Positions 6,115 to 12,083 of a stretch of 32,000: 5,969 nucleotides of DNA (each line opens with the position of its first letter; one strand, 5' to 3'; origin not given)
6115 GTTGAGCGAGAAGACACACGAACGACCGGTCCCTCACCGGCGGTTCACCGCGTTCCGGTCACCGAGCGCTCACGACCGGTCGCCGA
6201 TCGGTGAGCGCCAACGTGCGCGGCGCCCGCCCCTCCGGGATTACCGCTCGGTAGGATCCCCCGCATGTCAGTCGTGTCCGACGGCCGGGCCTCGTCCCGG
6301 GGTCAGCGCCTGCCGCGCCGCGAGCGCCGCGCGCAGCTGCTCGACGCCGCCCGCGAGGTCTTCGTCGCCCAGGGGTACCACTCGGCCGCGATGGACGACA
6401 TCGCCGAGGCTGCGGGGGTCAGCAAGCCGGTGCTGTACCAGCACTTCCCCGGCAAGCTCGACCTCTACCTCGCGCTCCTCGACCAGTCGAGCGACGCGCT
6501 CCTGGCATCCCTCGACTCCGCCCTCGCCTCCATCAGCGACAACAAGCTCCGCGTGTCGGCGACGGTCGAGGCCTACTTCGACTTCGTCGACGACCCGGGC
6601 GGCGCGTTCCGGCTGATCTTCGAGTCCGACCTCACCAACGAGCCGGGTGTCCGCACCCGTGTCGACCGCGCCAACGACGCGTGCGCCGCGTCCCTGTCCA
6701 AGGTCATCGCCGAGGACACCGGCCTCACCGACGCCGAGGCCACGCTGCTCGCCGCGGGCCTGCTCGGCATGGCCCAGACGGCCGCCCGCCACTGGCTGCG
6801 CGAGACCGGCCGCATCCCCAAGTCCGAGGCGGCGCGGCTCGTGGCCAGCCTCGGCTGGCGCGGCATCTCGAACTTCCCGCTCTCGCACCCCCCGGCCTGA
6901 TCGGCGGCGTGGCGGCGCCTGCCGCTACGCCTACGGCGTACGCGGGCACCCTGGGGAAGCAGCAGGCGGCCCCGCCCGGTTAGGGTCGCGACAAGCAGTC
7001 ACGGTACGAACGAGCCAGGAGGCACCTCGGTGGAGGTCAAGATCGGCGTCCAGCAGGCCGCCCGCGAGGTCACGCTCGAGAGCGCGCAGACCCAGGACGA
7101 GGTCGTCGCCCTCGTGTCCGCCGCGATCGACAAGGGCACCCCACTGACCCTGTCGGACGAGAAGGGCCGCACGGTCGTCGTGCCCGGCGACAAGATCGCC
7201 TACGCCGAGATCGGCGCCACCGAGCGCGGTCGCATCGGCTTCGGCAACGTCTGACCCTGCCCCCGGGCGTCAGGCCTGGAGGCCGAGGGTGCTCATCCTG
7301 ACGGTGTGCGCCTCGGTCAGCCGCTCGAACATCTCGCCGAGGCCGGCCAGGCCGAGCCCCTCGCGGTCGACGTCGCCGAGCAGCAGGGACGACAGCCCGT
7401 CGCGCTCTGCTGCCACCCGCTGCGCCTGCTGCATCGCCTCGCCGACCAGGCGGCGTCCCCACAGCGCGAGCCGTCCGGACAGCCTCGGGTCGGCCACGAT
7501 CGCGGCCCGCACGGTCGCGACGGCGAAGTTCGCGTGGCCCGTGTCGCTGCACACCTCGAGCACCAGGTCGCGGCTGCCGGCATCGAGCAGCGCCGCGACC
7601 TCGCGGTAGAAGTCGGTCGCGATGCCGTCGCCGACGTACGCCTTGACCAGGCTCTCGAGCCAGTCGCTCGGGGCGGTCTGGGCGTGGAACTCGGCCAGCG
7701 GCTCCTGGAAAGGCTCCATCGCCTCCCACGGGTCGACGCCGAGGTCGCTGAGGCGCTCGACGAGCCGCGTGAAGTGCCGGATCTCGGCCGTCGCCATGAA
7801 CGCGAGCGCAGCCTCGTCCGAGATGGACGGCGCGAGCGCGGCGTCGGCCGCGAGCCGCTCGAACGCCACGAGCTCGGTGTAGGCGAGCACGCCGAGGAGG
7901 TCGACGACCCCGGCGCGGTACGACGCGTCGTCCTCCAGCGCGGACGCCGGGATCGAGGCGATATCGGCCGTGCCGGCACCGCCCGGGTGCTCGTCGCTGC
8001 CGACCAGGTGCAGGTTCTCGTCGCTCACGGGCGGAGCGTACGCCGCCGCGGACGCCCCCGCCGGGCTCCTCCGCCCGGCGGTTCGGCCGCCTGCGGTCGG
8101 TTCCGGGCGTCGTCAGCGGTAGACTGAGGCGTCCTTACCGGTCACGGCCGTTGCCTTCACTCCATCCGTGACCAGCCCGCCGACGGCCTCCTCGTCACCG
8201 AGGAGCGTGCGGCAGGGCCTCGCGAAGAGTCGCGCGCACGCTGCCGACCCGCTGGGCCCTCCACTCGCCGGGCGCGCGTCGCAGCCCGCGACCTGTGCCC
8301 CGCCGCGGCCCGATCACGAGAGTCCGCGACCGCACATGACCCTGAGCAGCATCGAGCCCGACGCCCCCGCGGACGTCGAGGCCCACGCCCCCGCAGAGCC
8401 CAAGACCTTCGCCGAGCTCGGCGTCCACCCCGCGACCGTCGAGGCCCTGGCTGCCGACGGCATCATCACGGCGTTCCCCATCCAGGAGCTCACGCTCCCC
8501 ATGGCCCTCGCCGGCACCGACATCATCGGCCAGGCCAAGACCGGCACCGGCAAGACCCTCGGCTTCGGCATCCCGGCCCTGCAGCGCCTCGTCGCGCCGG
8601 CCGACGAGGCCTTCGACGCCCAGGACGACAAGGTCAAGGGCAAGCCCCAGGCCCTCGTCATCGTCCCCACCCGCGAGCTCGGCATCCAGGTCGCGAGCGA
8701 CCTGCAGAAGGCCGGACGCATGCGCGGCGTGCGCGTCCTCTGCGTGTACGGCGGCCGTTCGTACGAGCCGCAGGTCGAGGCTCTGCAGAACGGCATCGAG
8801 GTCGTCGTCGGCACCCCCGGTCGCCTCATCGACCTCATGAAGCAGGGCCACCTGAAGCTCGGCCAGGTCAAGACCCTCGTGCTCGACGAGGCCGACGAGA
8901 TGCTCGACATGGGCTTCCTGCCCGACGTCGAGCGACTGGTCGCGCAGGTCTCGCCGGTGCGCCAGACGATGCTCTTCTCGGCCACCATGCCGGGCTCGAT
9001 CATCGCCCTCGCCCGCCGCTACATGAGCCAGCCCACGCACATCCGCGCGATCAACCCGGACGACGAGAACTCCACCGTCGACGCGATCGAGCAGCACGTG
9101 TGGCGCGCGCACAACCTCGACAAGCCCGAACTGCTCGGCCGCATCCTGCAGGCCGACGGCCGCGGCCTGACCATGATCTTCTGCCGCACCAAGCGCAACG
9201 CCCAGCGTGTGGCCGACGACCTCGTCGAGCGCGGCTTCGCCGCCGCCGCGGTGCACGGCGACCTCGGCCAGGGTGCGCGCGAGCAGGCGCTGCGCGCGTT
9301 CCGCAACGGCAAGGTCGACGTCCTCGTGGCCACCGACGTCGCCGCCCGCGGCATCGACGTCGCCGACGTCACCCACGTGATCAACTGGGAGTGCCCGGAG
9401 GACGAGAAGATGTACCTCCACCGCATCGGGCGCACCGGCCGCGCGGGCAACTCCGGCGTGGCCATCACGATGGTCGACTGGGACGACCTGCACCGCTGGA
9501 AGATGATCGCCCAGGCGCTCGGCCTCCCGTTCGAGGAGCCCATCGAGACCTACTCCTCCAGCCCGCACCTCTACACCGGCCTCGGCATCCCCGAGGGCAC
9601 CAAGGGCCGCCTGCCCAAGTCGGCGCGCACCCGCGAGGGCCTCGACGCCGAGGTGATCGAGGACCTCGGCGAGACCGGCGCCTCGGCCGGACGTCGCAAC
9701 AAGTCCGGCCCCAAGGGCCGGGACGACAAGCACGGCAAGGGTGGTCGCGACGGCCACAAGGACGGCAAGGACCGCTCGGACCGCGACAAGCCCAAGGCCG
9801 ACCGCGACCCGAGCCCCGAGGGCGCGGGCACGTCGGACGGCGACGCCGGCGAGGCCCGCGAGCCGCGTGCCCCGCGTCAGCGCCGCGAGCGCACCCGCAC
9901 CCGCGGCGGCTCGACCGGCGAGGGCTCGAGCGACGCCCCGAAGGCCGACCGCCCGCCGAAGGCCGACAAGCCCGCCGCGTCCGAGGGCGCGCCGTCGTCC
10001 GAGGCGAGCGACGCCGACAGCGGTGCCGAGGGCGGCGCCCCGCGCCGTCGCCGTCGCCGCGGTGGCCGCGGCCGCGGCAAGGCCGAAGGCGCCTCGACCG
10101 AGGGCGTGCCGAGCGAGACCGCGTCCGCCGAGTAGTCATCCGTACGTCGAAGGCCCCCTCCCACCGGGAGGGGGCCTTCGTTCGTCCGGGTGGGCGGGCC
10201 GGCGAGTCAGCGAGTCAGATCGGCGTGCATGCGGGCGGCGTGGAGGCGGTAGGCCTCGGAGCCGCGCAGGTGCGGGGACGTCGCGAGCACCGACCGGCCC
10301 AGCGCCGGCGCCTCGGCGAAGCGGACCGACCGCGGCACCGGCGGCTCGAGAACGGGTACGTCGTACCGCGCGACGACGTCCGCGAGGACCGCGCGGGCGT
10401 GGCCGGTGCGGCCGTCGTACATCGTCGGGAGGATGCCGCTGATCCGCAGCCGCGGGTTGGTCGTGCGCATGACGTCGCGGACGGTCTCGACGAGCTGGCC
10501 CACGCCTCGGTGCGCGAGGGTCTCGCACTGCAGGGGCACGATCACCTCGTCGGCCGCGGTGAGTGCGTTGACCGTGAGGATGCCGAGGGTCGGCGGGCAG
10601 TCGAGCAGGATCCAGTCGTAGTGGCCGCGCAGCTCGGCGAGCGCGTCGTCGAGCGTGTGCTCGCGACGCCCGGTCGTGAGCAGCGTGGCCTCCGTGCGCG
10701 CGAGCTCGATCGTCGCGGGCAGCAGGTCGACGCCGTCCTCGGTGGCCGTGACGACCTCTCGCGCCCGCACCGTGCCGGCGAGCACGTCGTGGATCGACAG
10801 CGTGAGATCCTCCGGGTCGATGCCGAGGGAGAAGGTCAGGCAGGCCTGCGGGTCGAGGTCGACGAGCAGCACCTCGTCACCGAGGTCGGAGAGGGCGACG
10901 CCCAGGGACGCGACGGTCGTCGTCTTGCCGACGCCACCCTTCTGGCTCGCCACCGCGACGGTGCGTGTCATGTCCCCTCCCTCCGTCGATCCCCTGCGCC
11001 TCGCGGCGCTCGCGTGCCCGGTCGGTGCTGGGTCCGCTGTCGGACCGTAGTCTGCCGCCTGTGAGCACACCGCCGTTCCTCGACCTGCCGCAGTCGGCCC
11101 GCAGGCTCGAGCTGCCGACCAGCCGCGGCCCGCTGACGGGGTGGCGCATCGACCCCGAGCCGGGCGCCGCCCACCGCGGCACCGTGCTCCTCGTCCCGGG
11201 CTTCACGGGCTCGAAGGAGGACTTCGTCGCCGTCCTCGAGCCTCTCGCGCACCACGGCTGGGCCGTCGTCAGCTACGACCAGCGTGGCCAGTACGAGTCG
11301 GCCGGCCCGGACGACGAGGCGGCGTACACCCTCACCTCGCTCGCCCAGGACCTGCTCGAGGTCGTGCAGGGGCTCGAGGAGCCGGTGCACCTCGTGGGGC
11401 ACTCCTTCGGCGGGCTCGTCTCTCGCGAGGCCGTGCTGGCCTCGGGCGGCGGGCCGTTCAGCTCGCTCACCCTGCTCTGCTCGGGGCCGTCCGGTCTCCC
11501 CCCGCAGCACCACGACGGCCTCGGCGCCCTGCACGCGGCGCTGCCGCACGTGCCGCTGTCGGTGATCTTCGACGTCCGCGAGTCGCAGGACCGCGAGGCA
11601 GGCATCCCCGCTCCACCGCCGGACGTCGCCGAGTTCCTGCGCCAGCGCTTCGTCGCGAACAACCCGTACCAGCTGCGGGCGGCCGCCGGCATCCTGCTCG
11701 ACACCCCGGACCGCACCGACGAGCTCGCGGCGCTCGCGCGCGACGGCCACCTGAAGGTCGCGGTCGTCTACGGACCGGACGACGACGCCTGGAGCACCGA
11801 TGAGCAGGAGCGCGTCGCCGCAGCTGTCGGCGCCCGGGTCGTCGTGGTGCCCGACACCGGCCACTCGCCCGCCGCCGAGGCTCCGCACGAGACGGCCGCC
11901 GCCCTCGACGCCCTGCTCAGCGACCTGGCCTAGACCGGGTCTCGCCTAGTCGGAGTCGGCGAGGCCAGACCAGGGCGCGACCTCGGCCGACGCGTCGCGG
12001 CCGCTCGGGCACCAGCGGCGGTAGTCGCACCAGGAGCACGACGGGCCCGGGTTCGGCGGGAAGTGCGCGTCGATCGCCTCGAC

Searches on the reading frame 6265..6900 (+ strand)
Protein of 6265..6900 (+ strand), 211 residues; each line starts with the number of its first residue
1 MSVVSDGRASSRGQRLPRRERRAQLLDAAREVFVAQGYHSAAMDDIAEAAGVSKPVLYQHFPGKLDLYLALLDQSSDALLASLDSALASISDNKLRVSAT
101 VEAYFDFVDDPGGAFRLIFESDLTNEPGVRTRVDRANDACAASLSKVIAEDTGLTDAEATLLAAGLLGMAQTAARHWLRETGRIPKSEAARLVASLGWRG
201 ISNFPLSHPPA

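Call 50: search_protein_families(library=pfam, proteins=[window:6265-6900:+], max_evalue=0.001)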
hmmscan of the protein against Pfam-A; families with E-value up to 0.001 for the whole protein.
window:6265-6900:+ (211 aa): 3 families
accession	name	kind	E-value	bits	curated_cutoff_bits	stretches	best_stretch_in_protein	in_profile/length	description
PF00440.29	TetR_N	-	2.9e-18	65.8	24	1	25-71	1-47/47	Bacterial regulatory proteins, tetR family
PF21943.1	TetR_C_46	-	1e-05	26.1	27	1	96-199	4-108/109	Tetracyclin repressor-like, C-terminal domain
PF17932.6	TetR_C_24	-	0.00031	21.4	26.4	1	96-200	7-113/114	Tetracyclin repressor-like, C-terminal domain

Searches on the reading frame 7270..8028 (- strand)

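Call 50: search_protein_families(library=pfam, proteins=[window:7270-8028:-], max_evalue=0.001)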
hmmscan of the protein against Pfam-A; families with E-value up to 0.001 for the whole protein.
window:7270-8028:- (252 aa): 1 family
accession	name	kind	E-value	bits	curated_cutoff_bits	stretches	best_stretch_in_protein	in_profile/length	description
PF13794.12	MiaE_2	-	5.6e-80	267.9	25.2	1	36-218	2-184/185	tRNA-(MS[2]IO[6]A)-hydroxylase (MiaE)-like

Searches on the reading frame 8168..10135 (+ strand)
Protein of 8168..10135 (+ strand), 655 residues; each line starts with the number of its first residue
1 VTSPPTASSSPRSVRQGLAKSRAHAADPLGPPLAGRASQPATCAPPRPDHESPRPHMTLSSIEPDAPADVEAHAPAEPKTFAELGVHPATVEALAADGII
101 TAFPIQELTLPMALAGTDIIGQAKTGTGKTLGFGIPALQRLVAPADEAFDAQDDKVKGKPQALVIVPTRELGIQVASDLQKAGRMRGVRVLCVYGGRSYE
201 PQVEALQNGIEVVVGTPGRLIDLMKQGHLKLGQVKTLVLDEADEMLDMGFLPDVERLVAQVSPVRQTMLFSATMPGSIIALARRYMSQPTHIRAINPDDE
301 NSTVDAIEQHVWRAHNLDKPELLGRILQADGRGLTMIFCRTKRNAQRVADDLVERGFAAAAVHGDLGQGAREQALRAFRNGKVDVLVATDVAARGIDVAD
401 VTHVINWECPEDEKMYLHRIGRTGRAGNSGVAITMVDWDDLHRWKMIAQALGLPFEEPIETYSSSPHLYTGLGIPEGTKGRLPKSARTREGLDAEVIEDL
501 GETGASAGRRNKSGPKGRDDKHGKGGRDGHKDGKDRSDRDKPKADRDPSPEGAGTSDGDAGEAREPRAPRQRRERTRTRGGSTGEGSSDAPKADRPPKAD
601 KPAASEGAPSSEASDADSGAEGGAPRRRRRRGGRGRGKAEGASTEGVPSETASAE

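Call 8: search_protein_families(library=pfam, proteins=[window:8168-10135:+], max_evalue=0.001)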
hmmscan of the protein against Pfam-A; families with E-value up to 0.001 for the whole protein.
window:8168-10135:+ (655 aa): 3 families
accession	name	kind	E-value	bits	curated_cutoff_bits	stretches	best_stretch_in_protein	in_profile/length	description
PF00270.35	DEAD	-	7.8e-47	159.6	26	1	104-276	2-162/167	DEAD/DEAH box helicase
PF00271.37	Helicase_C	-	4.9e-32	110.9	23.5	1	319-427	2-110/110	Helicase conserved C-terminal domain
PF14617.12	CMS1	-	0.00021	21.2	35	1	200-241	165-207/250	U3-containing 90S pre-ribosomal complex subunit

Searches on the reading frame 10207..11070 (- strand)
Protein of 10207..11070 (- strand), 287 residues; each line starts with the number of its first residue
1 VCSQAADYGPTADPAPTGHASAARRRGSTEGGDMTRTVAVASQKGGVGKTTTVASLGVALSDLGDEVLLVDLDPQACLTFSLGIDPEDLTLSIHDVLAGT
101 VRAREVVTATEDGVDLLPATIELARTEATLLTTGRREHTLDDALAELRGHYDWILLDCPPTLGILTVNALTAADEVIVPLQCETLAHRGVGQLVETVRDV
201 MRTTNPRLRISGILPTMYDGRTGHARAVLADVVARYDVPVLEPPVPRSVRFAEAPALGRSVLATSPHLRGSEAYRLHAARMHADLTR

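Call 8: search_protein_families(library=pfam, proteins=[window:10207-11070:-], max_evalue=0.001)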
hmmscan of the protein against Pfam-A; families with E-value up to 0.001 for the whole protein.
window:10207-11070:- (287 aa): 7 families
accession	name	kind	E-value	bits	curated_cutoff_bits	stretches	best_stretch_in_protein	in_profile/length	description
PF13614.12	AAA_31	-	4e-54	183.7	27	1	36-210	2-177/177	AAA domain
PF01656.29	CbiA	-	1.4e-26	93.3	25.4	1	38-260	1-124/125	CobQ/CobB/MinD/ParA nucleotide binding domain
PF06564.18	CBP_BcsQ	-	7e-18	65.4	21.3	1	38-189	4-154/234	Cellulose biosynthesis protein BcsQ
PF09140.17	MipZ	-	4.5e-10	39.7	20.7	1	37-74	2-39/262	ATPase MipZ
PF10609.15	ParA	-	9.8e-09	35.4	27.1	1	35-186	3-149/246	NUBPL iron-transfer P-loop NTPase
PF02374.21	ArsA_ATPase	-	3.9e-08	33.3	24.3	1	41-93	6-58/305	Anion-transporting ATPase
PF00142.24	Fer4_NifH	-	2.5e-06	27.6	25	1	43-280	7-243/271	4Fe-4S iron sulfur cluster binding proteins, NifH/frxC family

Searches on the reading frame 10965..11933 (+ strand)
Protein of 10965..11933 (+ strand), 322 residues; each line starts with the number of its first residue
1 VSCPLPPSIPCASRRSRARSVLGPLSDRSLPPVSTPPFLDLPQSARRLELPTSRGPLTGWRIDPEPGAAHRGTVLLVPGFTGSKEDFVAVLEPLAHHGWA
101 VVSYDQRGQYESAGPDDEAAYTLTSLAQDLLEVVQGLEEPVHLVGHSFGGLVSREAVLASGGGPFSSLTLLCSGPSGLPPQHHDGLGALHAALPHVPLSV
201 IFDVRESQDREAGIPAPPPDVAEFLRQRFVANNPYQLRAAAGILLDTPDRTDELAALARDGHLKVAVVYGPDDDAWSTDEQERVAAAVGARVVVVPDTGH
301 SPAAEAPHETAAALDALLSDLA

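Call 8: search_protein_families(library=pfam, proteins=[window:10965-11933:+], max_evalue=0.001)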
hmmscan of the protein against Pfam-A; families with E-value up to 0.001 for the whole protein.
window:10965-11933:+ (322 aa): 6 families
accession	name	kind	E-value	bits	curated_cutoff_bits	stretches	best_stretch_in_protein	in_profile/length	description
PF12697.13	Abhydrolase_6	-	2.2e-23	84.5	26.3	1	74-313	1-217/217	Alpha/beta hydrolase family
PF00561.26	Abhydrolase_1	-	3.2e-17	63.5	25.8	1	73-178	2-103/245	alpha/beta hydrolase fold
PF12146.15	Hydrolase_4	-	4.7e-13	49.4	27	1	69-298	2-230/239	Serine aminopeptidase, S33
PF06821.19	Ser_hydrolase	-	1.1e-05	25.8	22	0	261-302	114-155/172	Serine hydrolase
PF00975.26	Thioesterase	-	0.0004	21.1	26.4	1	74-153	3-80/226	Thioesterase domain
PF07819.20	PGAP1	-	0.00082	19.6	24.3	0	135-160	87-112/233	PGAP1-like alpha/beta domain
